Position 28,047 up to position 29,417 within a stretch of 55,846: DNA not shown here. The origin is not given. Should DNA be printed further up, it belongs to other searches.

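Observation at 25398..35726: Orphan one-strand cluster: BtrH-like enzyme, carrier protein, sulfotransferase and two B12-radical-SAM enzymes, next to an APS kinase and the lpxA/lpxC-fabZ/lpxD block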

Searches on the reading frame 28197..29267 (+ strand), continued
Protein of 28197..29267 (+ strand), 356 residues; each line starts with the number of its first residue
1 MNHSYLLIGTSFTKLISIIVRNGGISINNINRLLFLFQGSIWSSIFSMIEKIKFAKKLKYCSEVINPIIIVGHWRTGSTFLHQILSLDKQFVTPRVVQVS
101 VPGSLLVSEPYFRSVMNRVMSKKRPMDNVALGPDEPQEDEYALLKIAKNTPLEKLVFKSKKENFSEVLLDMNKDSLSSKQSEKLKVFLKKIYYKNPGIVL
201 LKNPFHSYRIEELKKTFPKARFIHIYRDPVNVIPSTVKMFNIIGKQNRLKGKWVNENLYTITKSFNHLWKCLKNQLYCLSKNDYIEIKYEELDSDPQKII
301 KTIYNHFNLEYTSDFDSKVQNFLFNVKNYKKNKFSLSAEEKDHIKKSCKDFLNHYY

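Call 92: search_protein_families(library=ncbifam, proteins=[L086:1602-2960:-, L086:6251-7786:-, L086:4265-5488:-], max_evalue=1e-10)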
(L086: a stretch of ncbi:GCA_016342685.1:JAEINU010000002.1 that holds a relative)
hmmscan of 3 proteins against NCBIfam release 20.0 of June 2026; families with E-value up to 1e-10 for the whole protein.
L086:1602-2960:- (452 aa): 14 families
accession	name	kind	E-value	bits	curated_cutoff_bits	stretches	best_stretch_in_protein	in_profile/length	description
TIGR04072.2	rSAM_ladder_B12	equivalog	2.8e-128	428.3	360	1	5-450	1-441/443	lipid biosynthesis B12-binding/radical SAM protein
TIGR04385.1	B12_rSAM_cofa1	equivalog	3.9e-56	191.1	450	1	19-406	17-416/438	B12 lower ligand biosynthesis radical SAM protein BzaD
NF045585.1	rSAM_slr0320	equivalog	1.2e-36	126.3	775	1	96-403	134-456/511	photosystem II high light acclimation radical SAM protein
TIGR04428.1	B12_rSAM_trp_MT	equivalog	1.2e-34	119.6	500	2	12-161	6-156/558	tryptophan 2-C-methyltransferase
TIGR04479.1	bcpD_PhpK_rSAM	subfamily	4.5e-32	111.1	600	1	20-356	70-404/504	PhpK family radical SAM P-methyltransferase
TIGR02026.1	BchE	equivalog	4.3e-30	105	481.35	1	14-357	14-361/497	magnesium-protoporphyrin IX monomethyl ester anaerobic oxidative cyclase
TIGR03471.1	HpnJ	equivalog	1.1e-24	87.2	577.6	1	176-412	183-416/472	hopanoid biosynthesis associated radical SAM protein HpnJ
TIGR04014.1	B12_SAM_MJ_0865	equivalog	6.8e-24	84.4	360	1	88-386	57-360/434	methyl-coenzyme M reductase glutamine C-methyltransferase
NF033070.1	rSAM_AprD4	equivalog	1.9e-22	79.8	500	1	190-393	194-399/456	AprD4 family radical SAM diol-dehydratase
TIGR04367.1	HpnR_B12_rSAM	equivalog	3e-19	68.9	650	1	21-341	21-333/490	hopanoid C-3 methylase HpnR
TIGR04013.1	B12_SAM_MJ_1487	hypoth_equivalog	2.2e-18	66.3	251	1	87-360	58-332/382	TIGR04013 family B12-binding domain/radical SAM domain-containing protein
TIGR04295.1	B12_rSAM_oligo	hypoth_equivalog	9.1e-17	60.8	400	1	88-351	90-352/422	TIGR04295 family B12-binding domain-containing radical SAM protein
NF038361.1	rSAM_Sden_1168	equivalog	3.4e-14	52.3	575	1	22-392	85-481/560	Sden_1168 family B12-binding radical SAM P-methyltransferase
NF050148.1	rSAM_ApyD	equivalog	1.9e-11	43.1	750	1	124-355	128-360/645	RiPP biosynthesis radical SAM protein ApyD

L086:6251-7786:- (511 aa): 8 families
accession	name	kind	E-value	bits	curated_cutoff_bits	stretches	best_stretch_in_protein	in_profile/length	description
NF053541.1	FlxA_rubin_TAL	equivalog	1.6e-246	818.6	700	1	7-503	1-497/498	flexirubin biosynthesis tyrosine ammonia-lyase FlxA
NF006871.0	PRK09367.1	subfamily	1.4e-132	442.9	524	1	2-505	6-495/505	histidine ammonia-lyase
TIGR01225.1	hutH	equivalog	1.1e-131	439.8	539.15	1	2-504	3-491/506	histidine ammonia-lyase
TIGR04475.1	Phe_D_beta_mut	equivalog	1.7e-116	389.9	800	1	4-502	7-509/510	phenylalanine aminomutase (D-beta-phenylalanine forming)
TIGR03832.1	Tyr_2_3_mutase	equivalog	5e-111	371.7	501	1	2-499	1-504/507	tyrosine 2,3-aminomutase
TIGR01226.1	phe_am_lyase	equivalog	8.8e-75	252.3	519.15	1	2-469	35-509/680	phenylalanine ammonia-lyase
NF041222.1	BagA_FevW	exception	1.1e-66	225.6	1000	1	19-488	21-500/529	bagremycin/ferroverdin biosynthesis tyrosine ammonia-lyase BagA/FevW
TIGR04473.1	taxol_Phe_23mut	exception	4.9e-56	190.3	1250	1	47-469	78-505/687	phenylalanine aminomutase (L-beta-phenylalanine forming)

L086:4265-5488:- (407 aa): 19 families
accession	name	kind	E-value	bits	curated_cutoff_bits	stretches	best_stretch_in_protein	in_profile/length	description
NF005935.0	PRK07967.1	equivalog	4.1e-116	388.2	630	1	1-406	1-404/406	beta-ketoacyl-ACP synthase I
TIGR03150.1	fabF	equivalog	6.3e-103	344.6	493.75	1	2-404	1-407/407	beta-ketoacyl-ACP synthase II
NF005589.0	PRK07314.1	subfamily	7e-102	341.2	387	1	1-406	3-412/413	beta-ketoacyl-ACP synthase II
NF006587.0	PRK09116.1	equivalog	7.4e-98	328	470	1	1-406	1-407/408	beta-ketoacyl-ACP synthase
NF004970.0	PRK06333.1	subfamily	5e-85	285.9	525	1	1-405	3-421/424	beta-ketoacyl-ACP synthase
NF006274.0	PRK08439.1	equivalog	3.6e-79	266.4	621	1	1-406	1-406/406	beta-ketoacyl-ACP synthase II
NF006434.0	PRK08722.1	equivalog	8.6e-74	248.8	759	1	2-406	4-414/414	beta-ketoacyl-ACP synthase II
NF005076.0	PRK06501.1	equivalog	3.3e-72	243.7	629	1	4-404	13-421/425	beta-ketoacyl-ACP synthase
NF005490.0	PRK07103.1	equivalog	7.9e-70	236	445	1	1-405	3-412/414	polyketide beta-ketoacyl:acyl carrier protein synthase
NF005916.1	PRK07910.1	equivalog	2.9e-62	210.9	560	1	2-403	12-415/418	KasA/KasB family beta-ketoacyl-ACP synthase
NF006618.0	PRK09185.1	subfamily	1.8e-60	205.1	407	1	1-405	2-392/394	beta-ketoacyl-ACP synthase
NF004618.0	PRK05952.1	equivalog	3.3e-56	190.8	455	1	3-405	3-382/384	beta-ketoacyl-ACP synthase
NF058662.1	cispenta_AmcF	equivalog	3.7e-50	171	325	1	4-404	2-368/369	cispentacin biosynthesis acyltransferase subunit AmcF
NF040607.1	mycolic_Pks13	equivalog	3.2e-33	114.3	2100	1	80-406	196-526/1680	polyketide synthase Pks13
NF045894.1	PKS_plus_SDR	equivalog_domain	4.2e-28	97.5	1740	1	81-404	99-425/1515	type I polyketide synthase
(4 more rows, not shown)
